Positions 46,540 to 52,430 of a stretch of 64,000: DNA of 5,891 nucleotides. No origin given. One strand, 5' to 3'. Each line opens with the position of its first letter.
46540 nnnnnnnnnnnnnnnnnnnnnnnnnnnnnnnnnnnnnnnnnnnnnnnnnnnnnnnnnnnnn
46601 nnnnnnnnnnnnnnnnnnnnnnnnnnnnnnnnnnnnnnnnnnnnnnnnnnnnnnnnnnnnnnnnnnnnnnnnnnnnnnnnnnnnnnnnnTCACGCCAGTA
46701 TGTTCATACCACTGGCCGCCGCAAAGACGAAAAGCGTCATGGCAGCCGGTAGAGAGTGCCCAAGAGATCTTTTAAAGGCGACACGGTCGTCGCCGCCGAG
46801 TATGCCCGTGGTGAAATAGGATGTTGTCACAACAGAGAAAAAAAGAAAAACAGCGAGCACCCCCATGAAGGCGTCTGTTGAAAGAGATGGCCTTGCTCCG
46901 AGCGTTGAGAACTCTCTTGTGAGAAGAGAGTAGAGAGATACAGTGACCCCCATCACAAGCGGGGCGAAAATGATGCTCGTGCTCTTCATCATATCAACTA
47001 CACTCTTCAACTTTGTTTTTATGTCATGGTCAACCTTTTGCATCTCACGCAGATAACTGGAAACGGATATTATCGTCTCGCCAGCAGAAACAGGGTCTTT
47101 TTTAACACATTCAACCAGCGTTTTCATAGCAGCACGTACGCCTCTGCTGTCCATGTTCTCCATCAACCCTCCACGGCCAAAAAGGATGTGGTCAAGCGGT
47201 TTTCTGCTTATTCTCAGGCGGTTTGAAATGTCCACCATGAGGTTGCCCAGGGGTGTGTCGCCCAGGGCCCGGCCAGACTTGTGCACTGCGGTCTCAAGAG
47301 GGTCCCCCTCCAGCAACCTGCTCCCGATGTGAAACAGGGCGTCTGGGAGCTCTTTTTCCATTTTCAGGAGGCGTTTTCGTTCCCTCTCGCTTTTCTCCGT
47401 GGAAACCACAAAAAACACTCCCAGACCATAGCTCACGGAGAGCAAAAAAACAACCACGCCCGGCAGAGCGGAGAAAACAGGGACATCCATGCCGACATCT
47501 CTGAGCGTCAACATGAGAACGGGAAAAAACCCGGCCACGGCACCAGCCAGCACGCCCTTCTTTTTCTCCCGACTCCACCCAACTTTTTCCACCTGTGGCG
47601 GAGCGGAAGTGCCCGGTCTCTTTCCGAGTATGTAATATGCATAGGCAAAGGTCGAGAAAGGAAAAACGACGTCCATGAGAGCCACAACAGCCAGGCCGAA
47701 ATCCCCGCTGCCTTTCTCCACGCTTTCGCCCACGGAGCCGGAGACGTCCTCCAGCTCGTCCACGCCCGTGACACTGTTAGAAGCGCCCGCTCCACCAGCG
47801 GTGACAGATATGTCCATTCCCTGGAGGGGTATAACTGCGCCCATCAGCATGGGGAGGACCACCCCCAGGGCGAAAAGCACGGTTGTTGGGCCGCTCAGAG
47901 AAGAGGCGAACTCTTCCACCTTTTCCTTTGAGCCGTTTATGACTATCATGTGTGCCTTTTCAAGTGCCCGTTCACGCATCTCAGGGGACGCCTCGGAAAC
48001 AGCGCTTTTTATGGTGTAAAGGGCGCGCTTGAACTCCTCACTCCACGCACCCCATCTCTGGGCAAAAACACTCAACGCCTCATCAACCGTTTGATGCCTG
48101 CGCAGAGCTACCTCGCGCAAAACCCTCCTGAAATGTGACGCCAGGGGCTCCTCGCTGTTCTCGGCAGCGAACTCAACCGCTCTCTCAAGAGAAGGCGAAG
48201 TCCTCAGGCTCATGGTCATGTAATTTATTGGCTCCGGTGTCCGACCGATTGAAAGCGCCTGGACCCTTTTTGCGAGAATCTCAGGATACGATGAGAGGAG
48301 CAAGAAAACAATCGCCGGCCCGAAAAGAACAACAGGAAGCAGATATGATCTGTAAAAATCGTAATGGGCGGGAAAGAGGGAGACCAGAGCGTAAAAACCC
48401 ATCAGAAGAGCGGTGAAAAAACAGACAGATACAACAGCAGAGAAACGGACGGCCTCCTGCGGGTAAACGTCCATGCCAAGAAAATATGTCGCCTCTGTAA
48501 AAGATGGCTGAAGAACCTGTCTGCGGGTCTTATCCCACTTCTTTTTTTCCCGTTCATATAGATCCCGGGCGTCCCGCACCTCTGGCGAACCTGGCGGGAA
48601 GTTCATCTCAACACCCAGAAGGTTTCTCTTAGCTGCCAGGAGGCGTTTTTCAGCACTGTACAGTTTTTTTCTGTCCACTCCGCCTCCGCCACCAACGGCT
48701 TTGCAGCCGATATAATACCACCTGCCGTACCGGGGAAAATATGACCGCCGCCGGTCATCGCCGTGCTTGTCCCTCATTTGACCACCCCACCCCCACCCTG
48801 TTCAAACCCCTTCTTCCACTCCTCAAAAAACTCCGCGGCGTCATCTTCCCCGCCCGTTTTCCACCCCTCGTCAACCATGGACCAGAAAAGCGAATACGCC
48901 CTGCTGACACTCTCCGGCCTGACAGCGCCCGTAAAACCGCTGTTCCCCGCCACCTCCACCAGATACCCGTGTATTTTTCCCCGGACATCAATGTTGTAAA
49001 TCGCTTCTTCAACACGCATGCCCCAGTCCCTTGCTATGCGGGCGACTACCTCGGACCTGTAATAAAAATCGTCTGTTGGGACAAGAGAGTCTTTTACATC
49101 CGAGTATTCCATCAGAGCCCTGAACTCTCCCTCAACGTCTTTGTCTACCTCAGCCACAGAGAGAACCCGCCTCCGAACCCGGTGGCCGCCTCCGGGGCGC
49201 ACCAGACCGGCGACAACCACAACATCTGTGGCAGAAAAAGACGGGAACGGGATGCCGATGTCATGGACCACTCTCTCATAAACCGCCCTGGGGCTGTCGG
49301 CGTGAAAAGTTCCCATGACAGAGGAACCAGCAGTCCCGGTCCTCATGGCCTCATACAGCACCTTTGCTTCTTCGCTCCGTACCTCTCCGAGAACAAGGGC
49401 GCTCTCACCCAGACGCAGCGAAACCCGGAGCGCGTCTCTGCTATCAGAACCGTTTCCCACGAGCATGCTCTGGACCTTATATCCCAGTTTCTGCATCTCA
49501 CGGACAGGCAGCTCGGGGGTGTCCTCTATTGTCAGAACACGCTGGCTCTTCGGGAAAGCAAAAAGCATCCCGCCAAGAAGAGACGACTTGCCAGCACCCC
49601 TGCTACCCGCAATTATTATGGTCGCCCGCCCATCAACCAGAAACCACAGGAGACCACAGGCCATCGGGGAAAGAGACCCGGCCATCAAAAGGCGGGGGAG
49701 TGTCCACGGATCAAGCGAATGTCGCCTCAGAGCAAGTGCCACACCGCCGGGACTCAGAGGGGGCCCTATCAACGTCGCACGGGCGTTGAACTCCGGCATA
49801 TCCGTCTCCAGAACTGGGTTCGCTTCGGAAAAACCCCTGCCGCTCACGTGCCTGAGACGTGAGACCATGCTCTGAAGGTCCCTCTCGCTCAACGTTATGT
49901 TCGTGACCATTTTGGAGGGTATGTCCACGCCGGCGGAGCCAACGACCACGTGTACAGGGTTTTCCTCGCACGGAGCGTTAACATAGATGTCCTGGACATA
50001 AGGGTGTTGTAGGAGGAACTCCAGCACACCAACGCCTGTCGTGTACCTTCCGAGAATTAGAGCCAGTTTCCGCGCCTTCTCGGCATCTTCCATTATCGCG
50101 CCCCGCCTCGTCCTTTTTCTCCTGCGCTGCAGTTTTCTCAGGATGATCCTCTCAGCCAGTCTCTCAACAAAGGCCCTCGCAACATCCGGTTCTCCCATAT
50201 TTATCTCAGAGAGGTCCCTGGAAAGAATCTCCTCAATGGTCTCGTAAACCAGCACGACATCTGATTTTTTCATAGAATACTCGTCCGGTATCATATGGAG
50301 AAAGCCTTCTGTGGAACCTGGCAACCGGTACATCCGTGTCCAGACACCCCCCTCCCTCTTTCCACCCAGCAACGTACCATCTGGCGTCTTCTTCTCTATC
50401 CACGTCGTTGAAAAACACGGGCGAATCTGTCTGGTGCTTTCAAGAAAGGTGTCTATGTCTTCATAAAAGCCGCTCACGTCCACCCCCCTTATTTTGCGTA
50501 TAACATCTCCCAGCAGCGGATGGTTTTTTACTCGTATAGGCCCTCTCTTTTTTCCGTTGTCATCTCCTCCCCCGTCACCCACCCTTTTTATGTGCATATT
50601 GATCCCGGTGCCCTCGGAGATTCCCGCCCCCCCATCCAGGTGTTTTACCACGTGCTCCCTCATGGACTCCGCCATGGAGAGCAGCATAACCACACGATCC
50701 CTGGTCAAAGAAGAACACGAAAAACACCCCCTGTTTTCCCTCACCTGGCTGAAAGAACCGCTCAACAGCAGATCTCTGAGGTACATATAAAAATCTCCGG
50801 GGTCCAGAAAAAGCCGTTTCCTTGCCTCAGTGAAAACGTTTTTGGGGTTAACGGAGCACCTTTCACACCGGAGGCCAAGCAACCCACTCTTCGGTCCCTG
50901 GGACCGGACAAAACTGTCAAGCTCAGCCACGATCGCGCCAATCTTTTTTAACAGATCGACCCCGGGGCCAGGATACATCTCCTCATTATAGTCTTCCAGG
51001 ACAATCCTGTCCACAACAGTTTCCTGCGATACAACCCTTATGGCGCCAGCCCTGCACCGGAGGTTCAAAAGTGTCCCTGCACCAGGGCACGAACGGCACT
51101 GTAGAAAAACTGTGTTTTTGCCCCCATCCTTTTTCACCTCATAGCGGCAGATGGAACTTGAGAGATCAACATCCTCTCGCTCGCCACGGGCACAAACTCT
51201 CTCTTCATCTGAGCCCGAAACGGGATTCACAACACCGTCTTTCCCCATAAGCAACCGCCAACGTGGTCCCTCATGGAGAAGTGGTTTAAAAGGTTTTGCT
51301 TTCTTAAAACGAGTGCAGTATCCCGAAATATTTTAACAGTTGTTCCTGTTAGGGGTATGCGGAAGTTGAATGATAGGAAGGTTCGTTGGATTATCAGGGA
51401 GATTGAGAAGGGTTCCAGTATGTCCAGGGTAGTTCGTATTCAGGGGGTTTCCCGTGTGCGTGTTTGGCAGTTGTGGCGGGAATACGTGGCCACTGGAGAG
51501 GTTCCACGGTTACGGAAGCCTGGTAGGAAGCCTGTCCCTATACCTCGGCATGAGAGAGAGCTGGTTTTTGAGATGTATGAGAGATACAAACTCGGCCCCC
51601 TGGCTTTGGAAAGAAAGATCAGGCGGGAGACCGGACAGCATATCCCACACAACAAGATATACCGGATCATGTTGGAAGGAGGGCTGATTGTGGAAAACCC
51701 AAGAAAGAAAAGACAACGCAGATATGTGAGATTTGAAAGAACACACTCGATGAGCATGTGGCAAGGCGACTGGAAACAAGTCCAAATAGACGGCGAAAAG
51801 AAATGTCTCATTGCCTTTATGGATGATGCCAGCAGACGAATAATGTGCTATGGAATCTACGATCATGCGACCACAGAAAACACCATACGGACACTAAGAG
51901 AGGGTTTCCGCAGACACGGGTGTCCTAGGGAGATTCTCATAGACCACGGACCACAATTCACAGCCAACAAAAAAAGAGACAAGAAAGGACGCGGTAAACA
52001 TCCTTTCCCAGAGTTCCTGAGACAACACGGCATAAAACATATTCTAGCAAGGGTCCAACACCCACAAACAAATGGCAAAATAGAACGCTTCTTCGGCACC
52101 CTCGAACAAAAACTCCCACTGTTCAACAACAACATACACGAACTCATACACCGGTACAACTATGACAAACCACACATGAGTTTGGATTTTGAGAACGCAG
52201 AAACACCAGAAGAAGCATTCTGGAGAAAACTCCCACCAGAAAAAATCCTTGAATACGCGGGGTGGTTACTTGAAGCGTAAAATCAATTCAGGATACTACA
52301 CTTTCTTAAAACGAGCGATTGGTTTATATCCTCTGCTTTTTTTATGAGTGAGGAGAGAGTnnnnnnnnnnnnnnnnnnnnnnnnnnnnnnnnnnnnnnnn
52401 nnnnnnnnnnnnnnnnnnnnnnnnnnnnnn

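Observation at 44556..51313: Pilin-less, translationally coupled operon: FlaI/VirB11-like ATPase, TadC/FlaJ-like platform and DUF87 HerA/VirB4-like ATPase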

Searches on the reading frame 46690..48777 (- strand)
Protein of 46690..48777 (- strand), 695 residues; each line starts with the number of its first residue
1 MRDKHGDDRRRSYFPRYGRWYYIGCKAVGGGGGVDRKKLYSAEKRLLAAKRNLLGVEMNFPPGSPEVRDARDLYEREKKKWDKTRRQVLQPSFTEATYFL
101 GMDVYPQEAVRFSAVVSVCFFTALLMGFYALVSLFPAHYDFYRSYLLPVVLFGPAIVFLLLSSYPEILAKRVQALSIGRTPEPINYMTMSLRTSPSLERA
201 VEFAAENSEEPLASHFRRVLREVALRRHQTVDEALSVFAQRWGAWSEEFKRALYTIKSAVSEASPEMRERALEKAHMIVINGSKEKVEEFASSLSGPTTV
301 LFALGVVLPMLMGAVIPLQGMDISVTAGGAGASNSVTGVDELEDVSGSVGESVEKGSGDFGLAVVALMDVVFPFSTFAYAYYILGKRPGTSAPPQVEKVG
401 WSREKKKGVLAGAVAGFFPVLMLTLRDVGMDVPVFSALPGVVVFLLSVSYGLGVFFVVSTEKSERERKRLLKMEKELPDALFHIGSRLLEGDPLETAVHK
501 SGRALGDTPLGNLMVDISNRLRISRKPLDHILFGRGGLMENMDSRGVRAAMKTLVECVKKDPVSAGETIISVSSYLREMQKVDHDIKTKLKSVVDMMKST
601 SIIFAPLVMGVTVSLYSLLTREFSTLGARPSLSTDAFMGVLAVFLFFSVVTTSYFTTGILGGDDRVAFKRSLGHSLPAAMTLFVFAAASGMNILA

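Call 4: search_protein_families(library=pfam, proteins=[window:46690-48777:-], max_evalue=0.01)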
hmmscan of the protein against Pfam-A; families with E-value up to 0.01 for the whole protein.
window:46690-48777:- (695 aa): 1 family
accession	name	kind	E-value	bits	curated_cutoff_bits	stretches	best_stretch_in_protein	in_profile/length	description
PF00482.28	T2SSF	-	7.9e-05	23.1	25.2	1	185-317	3-125/125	Type II secretion system (T2SS), protein F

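Call 5: search_protein_families(library=ncbifam, proteins=[window:46690-48777:-], max_evalue=0.01)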
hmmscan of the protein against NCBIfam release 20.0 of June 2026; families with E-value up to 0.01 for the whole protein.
window:46690-48777:- (695 aa): 0 families

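Call 57: search_solved_structures(query=A4, max_evalue=1)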
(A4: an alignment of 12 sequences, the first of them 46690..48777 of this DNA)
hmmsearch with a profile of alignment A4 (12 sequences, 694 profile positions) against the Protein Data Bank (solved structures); distinct sequences matched with E-value up to 1: 0.

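Call 58: search_protein_families(library=pfam, alignment_id=A4, max_evalue=0.1)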
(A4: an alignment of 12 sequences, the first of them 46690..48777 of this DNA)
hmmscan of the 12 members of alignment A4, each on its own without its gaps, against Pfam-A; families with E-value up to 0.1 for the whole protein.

A. member 1, window:46690-48777:- (695 aa): 1 family
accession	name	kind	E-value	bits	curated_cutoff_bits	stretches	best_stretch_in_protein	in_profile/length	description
PF00482.28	T2SSF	-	7.9e-05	23.1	25.2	1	185-317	3-125/125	Type II secretion system (T2SS), protein F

B. families by the number of members that match (of 12 scanned): 13 families
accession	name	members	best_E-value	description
PF00482.28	T2SSF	12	1.1e-06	Type II secretion system (T2SS), protein F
PF20990.2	DUF2207_C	7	1.5e-06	Predicted membrane protein (DUF2207) C-terminal domain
PF03839.21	Sec62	3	0.0045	Translocation protein Sec62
PF12420.13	DUF3671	2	0.00066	Fam-L, Fam-M like protein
PF14235.11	DUF4337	2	0.0033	Domain of unknown function (DUF4337)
PF11887.13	Mce4_CUP1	2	0.025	Cholesterol uptake porter CUP1 of Mce4, putative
PF01956.21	EMC3_TMCO1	1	0.0016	Integral membrane protein EMC3/TMCO1-like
PF04144.18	SCAMP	1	0.011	SCAMP family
PF04224.18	DUF417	1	0.014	Protein of unknown function, DUF417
PF04791.21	LMBR1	1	0.017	LMBR1-like membrane protein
PF20237.3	DUF6594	1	0.03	Family of unknown function (DUF6594)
PF09592.15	DUF2031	1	0.051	Protein of unknown function (DUF2031)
PF22322.1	DUF6973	1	0.065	Domain of unknown function (DUF6973)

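Call 87: search_protein_families(library=padloc, proteins=[window:46690-48777:-], max_evalue=0.01)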
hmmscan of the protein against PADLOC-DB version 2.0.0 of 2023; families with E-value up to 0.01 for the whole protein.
window:46690-48777:- (695 aa): 0 families

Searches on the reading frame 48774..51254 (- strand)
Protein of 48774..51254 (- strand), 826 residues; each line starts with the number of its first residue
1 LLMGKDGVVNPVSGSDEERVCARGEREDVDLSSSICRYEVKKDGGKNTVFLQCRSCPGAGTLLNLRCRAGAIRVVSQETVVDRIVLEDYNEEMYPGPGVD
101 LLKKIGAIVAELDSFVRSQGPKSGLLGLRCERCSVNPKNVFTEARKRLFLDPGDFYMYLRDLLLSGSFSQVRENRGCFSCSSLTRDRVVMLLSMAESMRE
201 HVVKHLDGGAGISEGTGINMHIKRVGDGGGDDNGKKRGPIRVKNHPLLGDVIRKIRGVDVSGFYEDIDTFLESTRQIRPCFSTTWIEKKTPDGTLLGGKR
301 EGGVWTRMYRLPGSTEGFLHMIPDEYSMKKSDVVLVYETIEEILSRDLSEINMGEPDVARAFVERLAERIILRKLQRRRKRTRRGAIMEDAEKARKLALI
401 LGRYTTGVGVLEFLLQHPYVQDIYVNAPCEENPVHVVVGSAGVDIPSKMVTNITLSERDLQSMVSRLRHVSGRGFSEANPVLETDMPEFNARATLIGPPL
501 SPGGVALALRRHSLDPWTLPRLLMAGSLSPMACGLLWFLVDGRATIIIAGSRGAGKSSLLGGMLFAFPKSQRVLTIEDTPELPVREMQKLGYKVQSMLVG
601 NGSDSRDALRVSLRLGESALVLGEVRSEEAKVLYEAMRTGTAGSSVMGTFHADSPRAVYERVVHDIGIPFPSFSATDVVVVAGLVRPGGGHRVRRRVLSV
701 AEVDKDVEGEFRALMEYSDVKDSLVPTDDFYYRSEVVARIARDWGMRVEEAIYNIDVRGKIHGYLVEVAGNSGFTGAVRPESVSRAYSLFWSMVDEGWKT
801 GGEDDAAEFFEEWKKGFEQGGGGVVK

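Call 4: search_protein_families(library=pfam, proteins=[window:48774-51254:-], max_evalue=0.01)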
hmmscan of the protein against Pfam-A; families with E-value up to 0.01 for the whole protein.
window:48774-51254:- (826 aa): 1 family
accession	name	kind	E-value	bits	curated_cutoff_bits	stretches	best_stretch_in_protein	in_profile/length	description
PF00437.27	T2SSE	-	4.5e-14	52.3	24.9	1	504-676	104-268/370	Type II/IV secretion system protein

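Call 5: search_protein_families(library=ncbifam, proteins=[window:48774-51254:-], max_evalue=0.01)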
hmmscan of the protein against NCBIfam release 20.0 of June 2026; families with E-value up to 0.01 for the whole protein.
window:48774-51254:- (826 aa): 12 families
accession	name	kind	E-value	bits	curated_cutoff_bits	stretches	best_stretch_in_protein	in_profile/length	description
NF058587.1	archaellum_moto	equivalog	5.2e-37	127.8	550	1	360-761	112-495/527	archaellum flagellar ATPase motor FlaI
TIGR03819.1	heli_sec_ATPase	hypoth_equivalog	9.4e-35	120.4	373.15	1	384-662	29-297/340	TadA family conjugal transfer-associated ATPase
TIGR02788.1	VirB11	equivalog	1.5e-24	86.6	249.95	2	540-663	141-263/308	P-type DNA transfer ATPase VirB11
NF053672.1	bindosome_BasE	exception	1e-22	80.6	1000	1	394-728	125-452/512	bindosome assembly system ATPase subunit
TIGR02782.1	TrbB_P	equivalog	8.6e-19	67.9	304.55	1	454-693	48-287/303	P-type conjugative transfer ATPase TrbB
NF010475.0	PRK13900.1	equivalog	2.5e-12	46.5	389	1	542-662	159-279/333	type IV secretion system ATPase VirB11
NF010469.0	PRK13894.1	subfamily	2.7e-12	46.7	508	1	452-664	59-266/320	conjugal transfer ATPase TrbB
NF041000.1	ATPase_ComGA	equivalog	8.8e-11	41.3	300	1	545-668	130-247/267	competence type IV pilus ATPase ComGA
NF010425.0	PRK13851.1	equivalog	1.4e-10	40.6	461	1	538-656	157-274/344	type IV secretion system protein VirB11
TIGR01420.1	pilT_fam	subfamily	2.2e-07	30.4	319.1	1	544-663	123-240/343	PilT/PilU family type 4a pilus ATPase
NF010407.0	PRK13833.1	subfamily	3.4e-07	30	499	1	455-662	57-259/323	conjugal transfer protein TrbB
TIGR02525.1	plasmid_TraJ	equivalog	9.3e-06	24.8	368.3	1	547-666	153-273/372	plasmid transfer ATPase TraJ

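Call 51: find_related_loci(query=A3, collection=metagenome_contigs, flank=10000)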
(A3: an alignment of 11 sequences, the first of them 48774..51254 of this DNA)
Query A3 (826 aa) in metagenome_contigs; peptide patterns used: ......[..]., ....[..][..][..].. (x = any residue, [..] = any of these).
599 stretches matched a pattern (row limit reached: there are more); 282 encode a relative of the query (tblastn E <= 1e-3); the best 80 are kept; 80 distinct loci.
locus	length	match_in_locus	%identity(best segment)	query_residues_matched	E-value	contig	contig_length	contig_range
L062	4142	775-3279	40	10-820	2e-177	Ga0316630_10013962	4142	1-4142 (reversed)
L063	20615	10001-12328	38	36-769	2e-164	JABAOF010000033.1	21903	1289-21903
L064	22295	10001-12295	38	36-820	6e-164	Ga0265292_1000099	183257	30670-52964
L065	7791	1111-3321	38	36-819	2e-163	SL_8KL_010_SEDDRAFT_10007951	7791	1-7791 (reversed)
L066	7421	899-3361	36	33-819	9e-162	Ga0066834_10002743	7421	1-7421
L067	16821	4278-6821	37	27-821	9e-160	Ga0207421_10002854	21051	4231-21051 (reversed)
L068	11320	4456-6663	38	36-819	8e-160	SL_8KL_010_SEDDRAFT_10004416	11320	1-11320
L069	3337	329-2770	38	36-819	8e-165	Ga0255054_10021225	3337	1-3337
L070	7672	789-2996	37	36-819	7e-156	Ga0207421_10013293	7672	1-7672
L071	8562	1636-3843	37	36-819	2e-155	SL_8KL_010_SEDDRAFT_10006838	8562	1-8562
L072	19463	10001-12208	38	36-819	5e-155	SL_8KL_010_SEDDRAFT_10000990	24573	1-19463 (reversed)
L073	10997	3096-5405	38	36-817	1e-154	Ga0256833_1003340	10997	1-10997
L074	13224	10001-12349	38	31-820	1e-154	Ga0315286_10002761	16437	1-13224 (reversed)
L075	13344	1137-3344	37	36-819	3e-154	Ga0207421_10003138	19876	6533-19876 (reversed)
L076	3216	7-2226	39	39-820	9e-162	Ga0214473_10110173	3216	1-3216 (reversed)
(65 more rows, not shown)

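Call 59: search_solved_structures(query=A3, max_evalue=0.00001)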
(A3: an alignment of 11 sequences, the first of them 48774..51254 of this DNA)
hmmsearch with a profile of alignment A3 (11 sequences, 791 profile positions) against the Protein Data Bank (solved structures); distinct sequences matched with E-value up to 0.00001: 14.
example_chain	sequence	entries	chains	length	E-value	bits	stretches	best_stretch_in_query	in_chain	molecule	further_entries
2oap_1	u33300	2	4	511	1.3e-38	136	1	250-736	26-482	Type II secretion system protein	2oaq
8rkd_E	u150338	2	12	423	3e-32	115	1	359-689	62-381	Pilus assembly ATPase CpaF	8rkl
8rjf_A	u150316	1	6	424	3e-32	115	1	359-689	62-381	Pilus assembly ATPase CpaF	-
9e24_A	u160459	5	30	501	3.6e-32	114.7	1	354-689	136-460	CpaF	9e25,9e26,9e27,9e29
4ii7_A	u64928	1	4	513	4.7e-29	104.4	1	367-735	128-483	FlaI ATPase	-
4ihq_A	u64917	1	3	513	6.4e-28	100.7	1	367-735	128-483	FlaI ATPase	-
2gza_A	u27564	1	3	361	4.9e-14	54.7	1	499-627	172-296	Type IV secretion system protein VirB11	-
6bge_A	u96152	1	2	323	4.9e-11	44.8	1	504-627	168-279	VirB11-like protein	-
1g6o_A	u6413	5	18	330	5.1e-11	44.8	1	504-627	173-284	CAG-ALPHA | virB11 homolog | Cag-alfa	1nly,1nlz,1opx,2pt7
2eyu_A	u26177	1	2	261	3e-09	38.9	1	505-628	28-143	twitching motility protein PilT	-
2gsz_A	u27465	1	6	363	5.6e-09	38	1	505-629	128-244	twitching motility protein PilT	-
2ewv_A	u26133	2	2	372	5.8e-09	38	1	505-629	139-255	twitching motility protein PilT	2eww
3jvu_A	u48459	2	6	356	1.2e-08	36.9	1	504-629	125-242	Twitching mobility protein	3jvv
10my_A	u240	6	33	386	6.6e-07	31.2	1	500-629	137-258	PilT/PilU family type 4a pilus ATPase | Twitching motility protein PilT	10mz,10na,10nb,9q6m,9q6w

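Call 87: search_protein_families(library=padloc, proteins=[window:48774-51254:-], max_evalue=0.01)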
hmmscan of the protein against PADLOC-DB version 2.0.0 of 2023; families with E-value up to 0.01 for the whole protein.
window:48774-51254:- (826 aa): 0 families

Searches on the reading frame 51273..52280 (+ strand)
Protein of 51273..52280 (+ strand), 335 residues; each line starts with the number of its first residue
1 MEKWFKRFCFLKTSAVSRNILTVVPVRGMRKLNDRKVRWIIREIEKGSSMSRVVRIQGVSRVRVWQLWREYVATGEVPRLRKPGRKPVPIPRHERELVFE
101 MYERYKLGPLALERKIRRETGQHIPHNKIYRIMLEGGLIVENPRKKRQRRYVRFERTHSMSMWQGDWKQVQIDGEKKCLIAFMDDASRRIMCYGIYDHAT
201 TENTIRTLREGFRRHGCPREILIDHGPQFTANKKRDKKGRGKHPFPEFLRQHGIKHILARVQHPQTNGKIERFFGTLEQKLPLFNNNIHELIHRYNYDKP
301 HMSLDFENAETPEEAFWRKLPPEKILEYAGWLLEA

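Call 4: search_protein_families(library=pfam, proteins=[window:51273-52280:+], max_evalue=0.01)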
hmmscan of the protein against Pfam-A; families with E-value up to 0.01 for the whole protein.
window:51273-52280:+ (335 aa): 2 families
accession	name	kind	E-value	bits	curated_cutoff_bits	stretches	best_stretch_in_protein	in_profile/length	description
PF00665.32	rve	-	5.3e-18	65.6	32.6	1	157-264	2-102/102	Integrase core domain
PF13683.12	rve_3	-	3.1e-08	33.7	26.5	1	252-305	1-63/67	Integrase core domain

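Call 5: search_protein_families(library=ncbifam, proteins=[window:51273-52280:+], max_evalue=0.01)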
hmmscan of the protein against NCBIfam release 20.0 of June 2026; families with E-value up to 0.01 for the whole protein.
window:51273-52280:+ (335 aa): 5 families
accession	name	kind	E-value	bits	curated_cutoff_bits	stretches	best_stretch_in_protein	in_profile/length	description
NF033577.2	transpos_IS481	equivalog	1.1e-56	192.5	224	1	36-314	2-282/284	IS481 family transposase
NF033516.0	transpos_IS3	equivalog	1e-24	87.5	160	1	29-306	84-362/369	IS3 family transposase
NF033594.2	transpos_ISNCY_2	equivalog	1.1e-22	80.7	250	1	47-282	10-251/368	ISNCY family transposase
NF033546.1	transpos_IS21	equivalog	2.1e-11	43.9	160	1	44-281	5-241/294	IS21 family transposase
NF033545.0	transpos_IS630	equivalog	0.00013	21.5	100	1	45-189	10-153/299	IS630 family transposase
